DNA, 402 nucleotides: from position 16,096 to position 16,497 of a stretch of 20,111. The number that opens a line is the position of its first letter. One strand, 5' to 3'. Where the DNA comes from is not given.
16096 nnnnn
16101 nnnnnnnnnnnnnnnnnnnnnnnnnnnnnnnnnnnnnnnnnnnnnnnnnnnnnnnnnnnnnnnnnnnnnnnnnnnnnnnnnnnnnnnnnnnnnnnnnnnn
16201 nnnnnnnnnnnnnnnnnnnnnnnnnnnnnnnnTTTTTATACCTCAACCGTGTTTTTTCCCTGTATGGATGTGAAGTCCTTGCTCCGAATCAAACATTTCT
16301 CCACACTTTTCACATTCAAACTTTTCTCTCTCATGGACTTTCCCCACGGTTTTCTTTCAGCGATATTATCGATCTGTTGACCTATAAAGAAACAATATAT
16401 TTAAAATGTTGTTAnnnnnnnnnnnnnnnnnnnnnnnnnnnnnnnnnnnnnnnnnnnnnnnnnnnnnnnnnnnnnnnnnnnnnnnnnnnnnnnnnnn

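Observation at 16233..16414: Unannotated 34-aa classical C2H2 zinc-finger micro-protein encoded just upstream of the NUDIX gene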

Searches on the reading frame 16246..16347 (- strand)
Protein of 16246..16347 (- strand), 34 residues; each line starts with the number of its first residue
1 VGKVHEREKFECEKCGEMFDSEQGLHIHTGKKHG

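Call 6: search_protein_families(library=pfam, proteins=[window:16246-16347:-], max_evalue=1)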
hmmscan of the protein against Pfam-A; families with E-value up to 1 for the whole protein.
seq(34 aa): 11 families
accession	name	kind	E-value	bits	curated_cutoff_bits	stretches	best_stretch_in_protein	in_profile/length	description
PF23447.1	DUF7128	-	0.0005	20.4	25.7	1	8-28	11-31/44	Domain of unknown function (DUF7128)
PF00096.32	zf-C2H2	-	0.00067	20.4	25.2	1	10-33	1-23/23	Zinc finger, C2H2 type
PF13894.12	zf-C2H2_4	-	0.00073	20.5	27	1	10-33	1-24/24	C2H2-type zinc finger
PF24666.1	zf-C2H2_fungi_2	-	0.0068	16.7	27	1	12-28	3-19/26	Fungal C2H2 zinc finger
PF13465.12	zf-H2C2_2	-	0.0091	16.7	40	1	3-21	8-26/26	Zinc-finger double domain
PF23455.1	DUF7129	-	0.022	14.9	30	1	6-24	8-26/45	Domain of unknown function (DUF7129)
PF23949.1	TSTD2_N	-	0.029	14.6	27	1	8-33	31-54/70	TSTD2 protein N-terminal domain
PF13912.12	zf-C2H2_6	-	0.041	14.3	25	1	10-33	2-24/27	C2H2-type zinc finger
PF09723.15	Zn_ribbon_8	-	0.043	14.3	34.4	1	10-26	6-22/41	Zinc ribbon domain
PF17003.11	Actin_micro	-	0.11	12.1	27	1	4-33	206-235/354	Putative actin-like family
PF23612.1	zf-C2H2_ZN142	-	0.14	12.6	27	1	10-34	1-25/27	ZN142 C2H2 zinc finger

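Call 7: search_solved_structures(query=window:16246-16347:-, max_evalue=10, show_alignments=3)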
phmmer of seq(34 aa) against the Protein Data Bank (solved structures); distinct sequences matched with E-value up to 10: 128 (the best 60 are shown).
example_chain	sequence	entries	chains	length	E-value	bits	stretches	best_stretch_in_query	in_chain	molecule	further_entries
2i13_A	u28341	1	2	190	1.8e-09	39.7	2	5-29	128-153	Aart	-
5wjq_D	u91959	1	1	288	8.7e-06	28.5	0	7-28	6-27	Zinc finger protein 568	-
5v3m_C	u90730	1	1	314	3.5e-05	26.7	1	3-28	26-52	Zinc finger protein 568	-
7y3l_A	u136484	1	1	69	8.9e-05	25.5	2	9-29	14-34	Sal-like protein 3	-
5v3j_E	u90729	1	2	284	9.8e-05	25.4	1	3-28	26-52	Zinc finger protein 568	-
6ml2_A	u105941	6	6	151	0.0003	23.9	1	5-29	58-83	Zinc finger and BTB domain-containing protein 24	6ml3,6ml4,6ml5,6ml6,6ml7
8cuc_E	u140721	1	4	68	0.00047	23.3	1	6-29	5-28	Sal-like protein 4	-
7txc_E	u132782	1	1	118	0.00058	23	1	3-28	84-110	Hypermethylated in cancer 2 protein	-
2kmk_A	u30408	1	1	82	0.00077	22.6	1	5-32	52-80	Zinc finger protein Gfi-1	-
2dlq_A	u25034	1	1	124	0.00089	22.5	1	8-29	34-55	GLI-Kruppel family member HKR3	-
7y3i_A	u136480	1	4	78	0.001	22.3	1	8-29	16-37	Sal-like protein 4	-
7mc1_A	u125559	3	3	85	0.001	22.3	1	6-31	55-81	Isoform 2 of Zinc finger and BTB domain-containing protein 17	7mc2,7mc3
7y3k_A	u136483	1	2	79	0.001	22.2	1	8-29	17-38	Sal-like protein 4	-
1mey_C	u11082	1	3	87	0.0011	22.1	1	5-29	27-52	CONSENSUS ZINC FINGER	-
8a4i_I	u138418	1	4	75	0.0014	21.8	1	9-29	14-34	Sal-like protein 4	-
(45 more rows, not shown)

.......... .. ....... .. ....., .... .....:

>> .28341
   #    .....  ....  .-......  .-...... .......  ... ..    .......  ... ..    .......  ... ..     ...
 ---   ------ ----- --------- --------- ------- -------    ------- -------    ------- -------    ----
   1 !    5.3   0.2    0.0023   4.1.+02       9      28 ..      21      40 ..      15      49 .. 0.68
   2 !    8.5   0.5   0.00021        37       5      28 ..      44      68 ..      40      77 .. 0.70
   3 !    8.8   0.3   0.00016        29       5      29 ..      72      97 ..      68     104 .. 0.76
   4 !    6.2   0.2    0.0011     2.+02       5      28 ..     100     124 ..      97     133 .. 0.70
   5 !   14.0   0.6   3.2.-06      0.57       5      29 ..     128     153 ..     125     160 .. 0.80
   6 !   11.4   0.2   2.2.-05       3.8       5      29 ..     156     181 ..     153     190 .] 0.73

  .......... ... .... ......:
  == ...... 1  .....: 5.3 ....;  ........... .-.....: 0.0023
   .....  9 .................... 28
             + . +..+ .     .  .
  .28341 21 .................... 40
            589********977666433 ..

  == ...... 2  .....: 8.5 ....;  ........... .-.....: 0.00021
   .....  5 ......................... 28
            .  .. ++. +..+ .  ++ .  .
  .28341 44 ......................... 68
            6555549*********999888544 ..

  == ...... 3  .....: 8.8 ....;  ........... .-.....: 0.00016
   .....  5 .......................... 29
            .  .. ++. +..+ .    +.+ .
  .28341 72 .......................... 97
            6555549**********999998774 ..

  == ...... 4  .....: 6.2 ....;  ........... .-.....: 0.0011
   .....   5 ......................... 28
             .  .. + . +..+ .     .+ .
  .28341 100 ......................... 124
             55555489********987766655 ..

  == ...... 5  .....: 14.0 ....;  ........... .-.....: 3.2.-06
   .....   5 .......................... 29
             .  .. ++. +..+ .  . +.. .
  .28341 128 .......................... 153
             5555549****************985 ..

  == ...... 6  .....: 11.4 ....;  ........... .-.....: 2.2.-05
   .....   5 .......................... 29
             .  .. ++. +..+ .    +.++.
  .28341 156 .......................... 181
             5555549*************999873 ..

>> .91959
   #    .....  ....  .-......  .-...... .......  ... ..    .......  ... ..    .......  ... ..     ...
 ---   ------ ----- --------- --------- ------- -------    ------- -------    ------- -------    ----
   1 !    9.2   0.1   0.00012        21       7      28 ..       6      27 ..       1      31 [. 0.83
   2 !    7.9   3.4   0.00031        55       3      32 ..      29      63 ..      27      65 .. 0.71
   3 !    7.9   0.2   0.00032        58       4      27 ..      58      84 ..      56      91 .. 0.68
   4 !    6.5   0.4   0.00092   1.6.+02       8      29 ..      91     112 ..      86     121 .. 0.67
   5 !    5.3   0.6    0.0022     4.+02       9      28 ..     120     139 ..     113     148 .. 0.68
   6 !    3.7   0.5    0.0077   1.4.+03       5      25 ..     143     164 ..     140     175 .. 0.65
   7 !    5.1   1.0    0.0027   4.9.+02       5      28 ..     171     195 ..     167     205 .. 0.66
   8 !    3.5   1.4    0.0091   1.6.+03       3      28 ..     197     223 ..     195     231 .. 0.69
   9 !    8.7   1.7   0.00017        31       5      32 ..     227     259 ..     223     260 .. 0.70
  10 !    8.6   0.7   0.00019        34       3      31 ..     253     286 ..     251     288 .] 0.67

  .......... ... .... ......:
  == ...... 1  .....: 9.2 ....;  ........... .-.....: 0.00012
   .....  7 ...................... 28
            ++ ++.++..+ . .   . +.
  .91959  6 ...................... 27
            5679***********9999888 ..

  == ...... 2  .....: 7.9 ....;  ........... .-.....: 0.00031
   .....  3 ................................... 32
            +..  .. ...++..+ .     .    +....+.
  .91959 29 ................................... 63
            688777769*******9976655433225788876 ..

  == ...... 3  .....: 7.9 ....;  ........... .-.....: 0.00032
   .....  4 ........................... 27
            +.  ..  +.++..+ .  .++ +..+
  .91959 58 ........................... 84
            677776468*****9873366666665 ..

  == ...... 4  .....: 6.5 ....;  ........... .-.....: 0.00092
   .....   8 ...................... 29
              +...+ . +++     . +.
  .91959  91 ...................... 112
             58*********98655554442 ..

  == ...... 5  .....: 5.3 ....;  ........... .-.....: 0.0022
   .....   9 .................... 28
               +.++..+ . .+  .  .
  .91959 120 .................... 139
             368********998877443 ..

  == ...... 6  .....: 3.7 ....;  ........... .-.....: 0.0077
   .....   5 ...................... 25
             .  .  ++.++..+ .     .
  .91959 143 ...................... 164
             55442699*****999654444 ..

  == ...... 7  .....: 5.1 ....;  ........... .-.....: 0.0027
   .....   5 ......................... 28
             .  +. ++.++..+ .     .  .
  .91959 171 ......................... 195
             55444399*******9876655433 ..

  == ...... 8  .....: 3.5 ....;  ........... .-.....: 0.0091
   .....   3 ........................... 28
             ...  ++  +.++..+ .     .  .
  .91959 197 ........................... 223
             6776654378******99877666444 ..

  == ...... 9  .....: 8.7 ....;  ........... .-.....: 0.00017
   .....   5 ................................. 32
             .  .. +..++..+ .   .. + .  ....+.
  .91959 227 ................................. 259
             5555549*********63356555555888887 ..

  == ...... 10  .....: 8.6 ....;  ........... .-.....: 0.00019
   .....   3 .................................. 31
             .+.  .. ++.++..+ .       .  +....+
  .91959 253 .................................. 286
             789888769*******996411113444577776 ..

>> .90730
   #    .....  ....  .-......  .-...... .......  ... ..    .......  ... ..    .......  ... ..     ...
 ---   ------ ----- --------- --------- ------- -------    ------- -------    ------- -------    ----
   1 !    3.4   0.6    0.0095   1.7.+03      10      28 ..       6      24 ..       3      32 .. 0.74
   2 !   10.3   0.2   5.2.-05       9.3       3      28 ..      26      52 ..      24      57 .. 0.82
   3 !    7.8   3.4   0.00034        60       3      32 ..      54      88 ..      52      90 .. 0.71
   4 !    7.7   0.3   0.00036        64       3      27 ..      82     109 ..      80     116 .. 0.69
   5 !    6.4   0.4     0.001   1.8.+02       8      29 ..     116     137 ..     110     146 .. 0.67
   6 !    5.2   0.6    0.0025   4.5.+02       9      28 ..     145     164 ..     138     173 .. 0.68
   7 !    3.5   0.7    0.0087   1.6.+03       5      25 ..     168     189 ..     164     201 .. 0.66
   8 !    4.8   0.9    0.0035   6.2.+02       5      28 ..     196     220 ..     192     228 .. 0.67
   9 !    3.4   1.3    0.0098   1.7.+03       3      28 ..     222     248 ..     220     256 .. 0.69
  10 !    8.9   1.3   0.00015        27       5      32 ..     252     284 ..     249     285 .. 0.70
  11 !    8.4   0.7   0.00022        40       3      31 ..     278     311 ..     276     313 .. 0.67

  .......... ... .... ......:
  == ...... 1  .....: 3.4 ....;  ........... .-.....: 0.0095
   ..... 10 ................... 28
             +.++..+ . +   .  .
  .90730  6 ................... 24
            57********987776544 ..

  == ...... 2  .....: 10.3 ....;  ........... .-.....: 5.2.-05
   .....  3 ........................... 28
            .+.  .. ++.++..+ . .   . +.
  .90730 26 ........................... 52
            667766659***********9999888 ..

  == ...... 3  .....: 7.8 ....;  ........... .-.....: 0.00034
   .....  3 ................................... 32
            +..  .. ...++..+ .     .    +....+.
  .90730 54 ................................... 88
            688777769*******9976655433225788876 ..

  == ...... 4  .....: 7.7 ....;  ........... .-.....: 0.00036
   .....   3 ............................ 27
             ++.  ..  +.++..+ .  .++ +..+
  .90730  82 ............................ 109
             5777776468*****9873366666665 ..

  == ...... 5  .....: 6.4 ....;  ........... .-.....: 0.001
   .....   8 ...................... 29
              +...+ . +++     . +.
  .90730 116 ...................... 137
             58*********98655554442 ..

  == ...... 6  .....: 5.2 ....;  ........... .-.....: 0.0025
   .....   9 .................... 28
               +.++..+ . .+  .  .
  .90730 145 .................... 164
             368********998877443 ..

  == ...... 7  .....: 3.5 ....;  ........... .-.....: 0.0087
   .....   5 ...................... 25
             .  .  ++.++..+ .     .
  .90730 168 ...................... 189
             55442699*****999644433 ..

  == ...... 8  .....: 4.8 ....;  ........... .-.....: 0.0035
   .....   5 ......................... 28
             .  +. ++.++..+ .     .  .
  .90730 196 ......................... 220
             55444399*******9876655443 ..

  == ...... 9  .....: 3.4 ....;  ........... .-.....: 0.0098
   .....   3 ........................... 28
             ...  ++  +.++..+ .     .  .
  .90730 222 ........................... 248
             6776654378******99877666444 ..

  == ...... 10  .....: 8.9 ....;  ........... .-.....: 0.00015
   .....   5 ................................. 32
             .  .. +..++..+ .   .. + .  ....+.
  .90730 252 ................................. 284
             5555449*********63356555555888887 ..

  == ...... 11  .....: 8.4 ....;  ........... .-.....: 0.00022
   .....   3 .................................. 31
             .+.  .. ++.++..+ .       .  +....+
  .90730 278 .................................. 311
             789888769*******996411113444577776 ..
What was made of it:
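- On Classical C2H2 zinc finger (PF00096): Sequence matches to solved fingers exist (call 7).
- Checked: Solved C2H2 fingers match by sequence (Aart, ZNF568, SALL4; call 7).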

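Call 9: find_encoding_contigs(protein=window:16246-16347:-, flank=5000)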
Protein seq(34 aa) (34 aa): no gene with exactly this product is on record in the collection.

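Call 35: search_protein_representatives(protein=window:16246-16347:-)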
Query: 34 residues. Proteins with E-value up to 0.001 (for the whole library): 1761; up to 1e-10: 61; up to 1e-30: 4. The best 150 are listed.
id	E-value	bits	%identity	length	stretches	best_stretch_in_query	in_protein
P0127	1.4e-76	255.1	46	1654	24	8-33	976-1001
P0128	1.3e-42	152.3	37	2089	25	6-33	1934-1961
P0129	3.9e-39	141.7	42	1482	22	8-28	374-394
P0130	1.0e-31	119.2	43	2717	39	4-32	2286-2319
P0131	2.4e-29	112.1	38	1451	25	3-29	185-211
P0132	1.9e-27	106.3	39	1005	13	6-33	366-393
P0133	1.1e-25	100.9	39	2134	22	6-31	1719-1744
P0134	6.1e-22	89.6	35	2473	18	5-33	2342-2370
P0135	1.1e-20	85.8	42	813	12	10-29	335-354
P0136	2.5e-19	81.7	37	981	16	5-31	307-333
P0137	2.5e-18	78.7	40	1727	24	6-29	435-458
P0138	2.0e-17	76.0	40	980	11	9-33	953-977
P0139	4.5e-17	74.9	44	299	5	8-33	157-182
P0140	9.6e-17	73.9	37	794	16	8-29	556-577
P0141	9.9e-17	73.8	41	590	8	3-33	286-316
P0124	1.7e-16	73.2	67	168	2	1-34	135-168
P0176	2.3e-11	57.6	64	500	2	8-33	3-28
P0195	4.0e-10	53.8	45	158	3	6-34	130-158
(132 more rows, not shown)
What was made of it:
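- Tried and rejected: Exhaustive HMMER of the peptide against 1.84 billion representatives (call 35).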

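Call 45: predict_structure(protein=window:16246-16347:-)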
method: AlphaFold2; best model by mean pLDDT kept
length: 34 residues; sequences in the alignment: 1
mean_pLDDT: 77.8   pTM: 0.43
mean pLDDT of the five models: 77.8, 70.5, 67.7, 60.7, 59.4
residues with pLDDT >= 90: 1; 70-90: 24; 50-70: 8; < 50: 1
segments of 3 or more residues with pLDDT < 50: none
pLDDT, mean of each block of 10 residues (from residue 1): 63 86 85 75
secondary structure, 60 per line:
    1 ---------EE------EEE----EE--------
elements in order: E18-20
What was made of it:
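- On Classical C2H2 zinc finger (PF00096): The single-sequence AlphaFold2 model has pLDDT 77.8 but no helix by DSSP (call 45).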

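Call 47: search_protein_families(library=ncbifam, proteins=[window:16246-16347:-, P0139, P0176, P0195], max_evalue=0.01)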
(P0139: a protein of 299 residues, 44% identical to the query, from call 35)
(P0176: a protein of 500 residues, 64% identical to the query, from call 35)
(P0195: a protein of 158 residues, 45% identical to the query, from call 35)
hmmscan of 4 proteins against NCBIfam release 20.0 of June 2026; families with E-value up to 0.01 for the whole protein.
seq(34 aa): 0 families

P0139 (299 aa): 2 families
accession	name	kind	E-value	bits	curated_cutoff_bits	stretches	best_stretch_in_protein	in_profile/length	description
TIGR02605.1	CxxC_CxxC_SSSS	subfamily_domain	8.6e-07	28.9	31.3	0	194-213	5-24/52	FmdB family zinc ribbon protein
NF050000.1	IS1_IS1595_Zn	domain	0.00093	19.7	28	0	194-204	21-31/34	IS1/IS1595 family N-terminal zinc-binding domain-containing protein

P0176 (500 aa): 3 families
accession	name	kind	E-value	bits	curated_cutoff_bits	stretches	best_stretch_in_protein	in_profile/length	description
NF041057.1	Rcas_1661_fam_Se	equivalog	4.5e-07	29.7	190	1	408-473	177-243/247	Rcas_1661 family thioredoxin-like (seleno)lipoprotein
TIGR02605.1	CxxC_CxxC_SSSS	subfamily_domain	0.0013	18.8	31.3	0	45-55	6-16/52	FmdB family zinc ribbon protein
NF001605.0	PRK00398.1-2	equivalog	0.0042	16.9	63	0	45-59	2-16/43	DNA-directed RNA polymerase subunit P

P0195 (158 aa): 11 families
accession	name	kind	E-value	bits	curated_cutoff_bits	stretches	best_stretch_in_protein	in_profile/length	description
TIGR02605.1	CxxC_CxxC_SSSS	subfamily_domain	4.1e-08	33.2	31.3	0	103-120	6-23/52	FmdB family zinc ribbon protein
NF001605.0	PRK00398.1-2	equivalog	5.6e-06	26.1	63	0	68-87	4-26/43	DNA-directed RNA polymerase subunit P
NF047912.1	ECs_2282_CxxC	subfamily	0.0005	19.9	37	1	82-112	5-37/60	ECs_2282 family putative zinc-binding protein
NF038384.1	zinc_YnfU_fam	subfamily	0.00056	19.4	36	0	81-112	18-48/52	YnfU family zinc-binding protein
NF003339.0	PRK04351.1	equivalog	0.00058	19.5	113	0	126-154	105-133/149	SprT family protein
TIGR03655.1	anti_R_Lar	subfamily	0.0012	19.1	39.6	1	82-121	4-41/55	Lar family restriction alleviation protein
TIGR01031.1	rpmF_bact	equivalog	0.0024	18.1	22.6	1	62-89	24-50/56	50S ribosomal protein L32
NF006816.0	PRK09335.1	equivalog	0.0027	18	118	0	63-82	18-37/96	30S ribosomal protein S26e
NF033497.1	rubre_like_arch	subfamily_domain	0.0045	16.7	32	0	67-86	2-23/34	rubrerythrin-like domain-containing protein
NF001607.0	PRK00398.1-4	equivalog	0.0052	16.5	89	0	102-113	9-20/53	DNA-directed RNA polymerase subunit P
NF050000.1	IS1_IS1595_Zn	domain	0.0076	16.8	28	0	82-112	1-31/34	IS1/IS1595 family N-terminal zinc-binding domain-containing protein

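Call 49: fold_search(model_id=the predicted structure, library=pdb)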
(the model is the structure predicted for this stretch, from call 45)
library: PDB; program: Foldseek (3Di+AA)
matches with E <= 10: 67; with E <= 0.001: 0
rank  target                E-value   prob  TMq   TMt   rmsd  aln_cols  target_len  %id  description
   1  7mo3_B                2.1e+00  0.20  0.45  0.43   2.8        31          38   13  Crystal Structure of the ZnF3 of Nucleoporin NUP153 in complex with Ran-GDP, resolution 2.05 Angstrom (released 2022-06-15)
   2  2ebr_MODEL_1_A        2.1e+00  0.18  0.45  0.38   4.0        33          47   12  Solution structure of the fourth zf-RanBP domain from human Nuclear pore complex protein Nup153 (released 2007-08-14)
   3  3gj4_B                2.2e+00  0.20  0.44  0.49   2.6        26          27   15  Crystal structure of human RanGDP-Nup153ZnF3 complex (released 2009-08-04)
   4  7mnv_B                2.2e+00  0.18  0.44  0.42   3.3        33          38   12  Crystal Structure of the ZnF8 of Nucleoporin NUP358/RanBP2 in complex with Ran-GDP (released 2022-06-15)
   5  3gj8_B                2.6e+00  0.20  0.44  0.49   2.6        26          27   15  Crystal structure of human RanGDP-Nup153ZnF34 complex (released 2009-08-04)
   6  2ebv_MODEL_1_A        2.6e+00  0.15  0.42  0.31   3.7        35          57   17  Solution structure of the third zf-RanBP domain from human Nuclear pore complex protein Nup153 (released 2007-08-14)
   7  2cr8_MODEL_1_A        2.8e+00  0.15  0.46  0.36   4.3        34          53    9  Solution structure of the zf-RanBP domain of p53-binding protein Mdm4 (released 2005-11-20)
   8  2d9g_MODEL_1_A        3.0e+00  0.16  0.48  0.37   5.0        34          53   15  Solution structure of the zf-RanBP domain of YY1-associated factor 2 (released 2006-06-09)
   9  3gj5_B                3.0e+00  0.15  0.43  0.47   2.5        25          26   16  Crystal structure of human RanGDP-Nup153ZnF4 complex (released 2009-08-04)
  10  3gj3_B                3.2e+00  0.15  0.44  0.48   2.5        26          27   12  Crystal structure of human RanGDP-Nup153ZnF2 complex (released 2009-08-04)
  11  2ebq_MODEL_1_A        3.2e+00  0.14  0.44  0.37   3.8        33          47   12  Solution structure of the second zf-RanBP domain from human Nuclear pore complex protein Nup153 (released 2007-08-14)
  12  8buu_0                3.2e+00  0.11  0.40  0.33   4.6        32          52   31  ARE-ABCF VmlR2 bound to a 70S ribosome (released 2023-04-05)
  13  1n0z_MODEL_1_A        3.7e+00  0.12  0.45  0.39   3.4        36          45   17  Solution structure of the first zinc-finger domain from ZNF265 (released 2003-07-22)
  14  6o8z_2                3.7e+00  0.07  0.37  0.24   7.0        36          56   28  Cryo-EM image reconstruction of the 70S Ribosome Enterococcus faecalis Class04 (released 2020-09-16)
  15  7mnt_B                3.9e+00  0.14  0.45  0.42   2.8        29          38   10  Crystal Structure of the ZnF5 or ZnF6 of Nucleoporin NUP358/RanBP2 in complex with Ran-GDP (released 2022-06-15)
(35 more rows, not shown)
